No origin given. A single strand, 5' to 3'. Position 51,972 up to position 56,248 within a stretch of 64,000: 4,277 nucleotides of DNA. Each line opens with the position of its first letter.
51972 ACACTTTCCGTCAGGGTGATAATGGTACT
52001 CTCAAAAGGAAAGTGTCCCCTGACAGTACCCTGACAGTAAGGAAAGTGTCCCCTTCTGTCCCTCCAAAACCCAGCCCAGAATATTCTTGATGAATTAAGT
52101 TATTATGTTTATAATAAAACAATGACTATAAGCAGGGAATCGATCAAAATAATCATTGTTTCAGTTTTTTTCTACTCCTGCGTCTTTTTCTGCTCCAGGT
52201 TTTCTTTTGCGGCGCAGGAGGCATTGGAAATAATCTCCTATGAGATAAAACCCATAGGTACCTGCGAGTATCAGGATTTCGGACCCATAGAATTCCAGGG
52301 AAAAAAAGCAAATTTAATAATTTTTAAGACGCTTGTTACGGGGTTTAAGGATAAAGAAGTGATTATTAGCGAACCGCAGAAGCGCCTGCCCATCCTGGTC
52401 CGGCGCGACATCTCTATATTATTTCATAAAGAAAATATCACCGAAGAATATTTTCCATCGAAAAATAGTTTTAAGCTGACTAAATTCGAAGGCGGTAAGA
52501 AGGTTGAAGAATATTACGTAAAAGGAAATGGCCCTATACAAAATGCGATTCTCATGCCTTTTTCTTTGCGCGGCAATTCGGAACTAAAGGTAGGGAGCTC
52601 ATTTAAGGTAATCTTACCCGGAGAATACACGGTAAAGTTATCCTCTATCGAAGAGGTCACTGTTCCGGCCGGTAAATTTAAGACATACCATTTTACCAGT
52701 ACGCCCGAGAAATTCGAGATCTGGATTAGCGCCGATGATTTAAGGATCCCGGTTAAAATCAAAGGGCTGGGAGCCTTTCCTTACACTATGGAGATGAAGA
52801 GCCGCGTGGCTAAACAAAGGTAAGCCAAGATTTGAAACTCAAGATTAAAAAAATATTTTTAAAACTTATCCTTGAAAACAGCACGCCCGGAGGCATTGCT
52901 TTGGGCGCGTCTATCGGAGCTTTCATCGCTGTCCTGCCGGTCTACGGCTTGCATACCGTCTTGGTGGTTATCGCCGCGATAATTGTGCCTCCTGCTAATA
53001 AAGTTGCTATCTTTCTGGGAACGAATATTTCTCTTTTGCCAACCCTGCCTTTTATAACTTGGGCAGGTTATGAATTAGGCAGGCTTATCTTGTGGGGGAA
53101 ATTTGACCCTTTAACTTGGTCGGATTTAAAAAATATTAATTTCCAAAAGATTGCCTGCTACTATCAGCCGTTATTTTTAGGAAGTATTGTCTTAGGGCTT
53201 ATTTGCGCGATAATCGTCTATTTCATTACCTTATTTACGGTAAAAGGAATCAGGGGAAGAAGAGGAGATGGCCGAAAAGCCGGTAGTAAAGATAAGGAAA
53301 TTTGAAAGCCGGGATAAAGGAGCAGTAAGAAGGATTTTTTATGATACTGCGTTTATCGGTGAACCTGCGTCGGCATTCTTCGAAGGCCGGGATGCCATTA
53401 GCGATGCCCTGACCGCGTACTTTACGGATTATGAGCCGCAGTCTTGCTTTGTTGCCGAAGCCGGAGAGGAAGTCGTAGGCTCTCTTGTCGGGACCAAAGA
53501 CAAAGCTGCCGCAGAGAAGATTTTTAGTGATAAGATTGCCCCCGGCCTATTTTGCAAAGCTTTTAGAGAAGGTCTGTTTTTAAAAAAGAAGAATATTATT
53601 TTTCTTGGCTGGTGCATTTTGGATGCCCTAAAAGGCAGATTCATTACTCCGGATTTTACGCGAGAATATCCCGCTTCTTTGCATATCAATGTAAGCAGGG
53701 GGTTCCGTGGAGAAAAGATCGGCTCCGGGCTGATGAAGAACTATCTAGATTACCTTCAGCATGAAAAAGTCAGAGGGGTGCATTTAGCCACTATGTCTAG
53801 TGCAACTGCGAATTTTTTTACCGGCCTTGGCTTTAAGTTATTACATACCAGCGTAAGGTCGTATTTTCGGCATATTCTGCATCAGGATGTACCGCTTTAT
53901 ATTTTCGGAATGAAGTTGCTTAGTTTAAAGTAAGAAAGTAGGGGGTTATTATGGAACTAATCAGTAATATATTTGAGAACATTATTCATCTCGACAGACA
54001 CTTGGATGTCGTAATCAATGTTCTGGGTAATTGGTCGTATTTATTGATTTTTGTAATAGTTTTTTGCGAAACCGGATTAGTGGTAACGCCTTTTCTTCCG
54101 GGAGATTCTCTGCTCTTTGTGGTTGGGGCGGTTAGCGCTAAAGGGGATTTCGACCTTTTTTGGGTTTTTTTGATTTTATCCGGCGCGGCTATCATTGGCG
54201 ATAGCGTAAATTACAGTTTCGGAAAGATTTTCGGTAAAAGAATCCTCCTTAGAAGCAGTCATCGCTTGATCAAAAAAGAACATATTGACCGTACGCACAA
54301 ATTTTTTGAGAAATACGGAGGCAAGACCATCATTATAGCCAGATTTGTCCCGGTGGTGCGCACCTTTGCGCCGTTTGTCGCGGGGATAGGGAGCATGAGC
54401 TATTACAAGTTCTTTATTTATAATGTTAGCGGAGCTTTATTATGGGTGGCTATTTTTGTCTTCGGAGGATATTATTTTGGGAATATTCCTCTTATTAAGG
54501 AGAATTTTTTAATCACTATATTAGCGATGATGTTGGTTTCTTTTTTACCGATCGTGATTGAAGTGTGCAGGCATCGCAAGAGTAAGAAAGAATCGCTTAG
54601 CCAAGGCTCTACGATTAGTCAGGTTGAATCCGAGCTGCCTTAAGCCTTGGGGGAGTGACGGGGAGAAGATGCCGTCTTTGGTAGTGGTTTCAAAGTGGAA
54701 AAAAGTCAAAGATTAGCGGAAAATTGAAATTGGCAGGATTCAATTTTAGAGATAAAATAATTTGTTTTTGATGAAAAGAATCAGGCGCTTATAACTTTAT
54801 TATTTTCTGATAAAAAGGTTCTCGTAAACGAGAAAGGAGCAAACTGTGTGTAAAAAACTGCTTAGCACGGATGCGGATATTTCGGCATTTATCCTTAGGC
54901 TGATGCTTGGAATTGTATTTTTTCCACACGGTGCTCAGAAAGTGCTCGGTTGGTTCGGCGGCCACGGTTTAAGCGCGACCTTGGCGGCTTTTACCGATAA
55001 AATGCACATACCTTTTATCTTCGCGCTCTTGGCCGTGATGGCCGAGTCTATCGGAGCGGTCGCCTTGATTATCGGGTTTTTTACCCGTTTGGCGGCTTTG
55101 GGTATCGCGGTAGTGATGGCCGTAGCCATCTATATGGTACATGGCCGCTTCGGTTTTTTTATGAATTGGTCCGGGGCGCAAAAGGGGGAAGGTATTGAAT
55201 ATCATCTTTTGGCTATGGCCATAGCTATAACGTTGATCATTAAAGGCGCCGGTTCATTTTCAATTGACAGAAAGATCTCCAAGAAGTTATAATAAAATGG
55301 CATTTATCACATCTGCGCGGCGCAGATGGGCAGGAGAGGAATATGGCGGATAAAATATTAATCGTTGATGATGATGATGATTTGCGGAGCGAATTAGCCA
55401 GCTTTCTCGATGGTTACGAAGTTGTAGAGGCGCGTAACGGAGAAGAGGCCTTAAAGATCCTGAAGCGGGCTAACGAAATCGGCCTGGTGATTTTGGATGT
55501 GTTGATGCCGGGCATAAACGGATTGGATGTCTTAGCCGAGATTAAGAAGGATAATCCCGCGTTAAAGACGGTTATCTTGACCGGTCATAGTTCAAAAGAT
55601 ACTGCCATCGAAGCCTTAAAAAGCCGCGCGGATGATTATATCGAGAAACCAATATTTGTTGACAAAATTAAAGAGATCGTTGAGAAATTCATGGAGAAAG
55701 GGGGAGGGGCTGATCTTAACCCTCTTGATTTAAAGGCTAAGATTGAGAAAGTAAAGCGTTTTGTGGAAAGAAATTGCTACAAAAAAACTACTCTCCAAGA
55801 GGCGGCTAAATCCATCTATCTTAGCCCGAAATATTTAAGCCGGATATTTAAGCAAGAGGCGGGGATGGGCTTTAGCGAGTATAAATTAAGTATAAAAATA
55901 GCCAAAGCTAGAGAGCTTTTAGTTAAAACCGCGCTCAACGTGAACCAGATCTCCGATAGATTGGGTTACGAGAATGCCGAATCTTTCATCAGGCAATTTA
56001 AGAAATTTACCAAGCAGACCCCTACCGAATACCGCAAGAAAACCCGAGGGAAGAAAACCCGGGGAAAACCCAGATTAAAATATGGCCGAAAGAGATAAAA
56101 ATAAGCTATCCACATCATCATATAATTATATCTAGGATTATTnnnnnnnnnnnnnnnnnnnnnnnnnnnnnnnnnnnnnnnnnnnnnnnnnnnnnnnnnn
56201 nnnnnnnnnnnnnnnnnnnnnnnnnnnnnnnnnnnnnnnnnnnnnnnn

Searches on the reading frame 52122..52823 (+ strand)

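Call 75: search_protein_families(library=pfam, proteins=[window:52122-52823:+], max_evalue=0.000001)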
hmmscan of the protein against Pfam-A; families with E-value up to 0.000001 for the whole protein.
window:52122-52823:+ (233 aa): 1 family
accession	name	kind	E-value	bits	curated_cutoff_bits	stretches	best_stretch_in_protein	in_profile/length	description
PF11306.15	DUF3108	-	3.5e-07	30.7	26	1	58-214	23-196/209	Protein of unknown function (DUF3108)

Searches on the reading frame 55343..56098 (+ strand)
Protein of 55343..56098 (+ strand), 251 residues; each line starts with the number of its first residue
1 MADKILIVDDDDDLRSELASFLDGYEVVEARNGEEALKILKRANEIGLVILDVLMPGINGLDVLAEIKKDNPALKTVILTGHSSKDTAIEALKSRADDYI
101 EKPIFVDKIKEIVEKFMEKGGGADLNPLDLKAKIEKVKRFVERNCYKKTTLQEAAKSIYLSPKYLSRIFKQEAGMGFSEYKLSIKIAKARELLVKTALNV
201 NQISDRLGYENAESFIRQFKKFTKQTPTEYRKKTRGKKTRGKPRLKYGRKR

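Call 75: search_protein_families(library=pfam, proteins=[window:55343-56098:+], max_evalue=0.000001)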
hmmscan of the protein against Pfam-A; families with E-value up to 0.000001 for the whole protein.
window:55343-56098:+ (251 aa): 3 families
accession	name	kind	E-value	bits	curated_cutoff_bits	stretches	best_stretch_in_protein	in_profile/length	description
PF00072.30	Response_reg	-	2.6e-28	98.8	30.2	1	5-113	1-110/111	Response regulator receiver domain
PF12833.13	HTH_18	-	1.9e-22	79.7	33.6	1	155-232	2-79/80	Helix-turn-helix domain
PF00165.29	HTH_AraC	-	5.3e-14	52.4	26.6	1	196-232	7-42/42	Bacterial regulatory helix-turn-helix proteins, AraC family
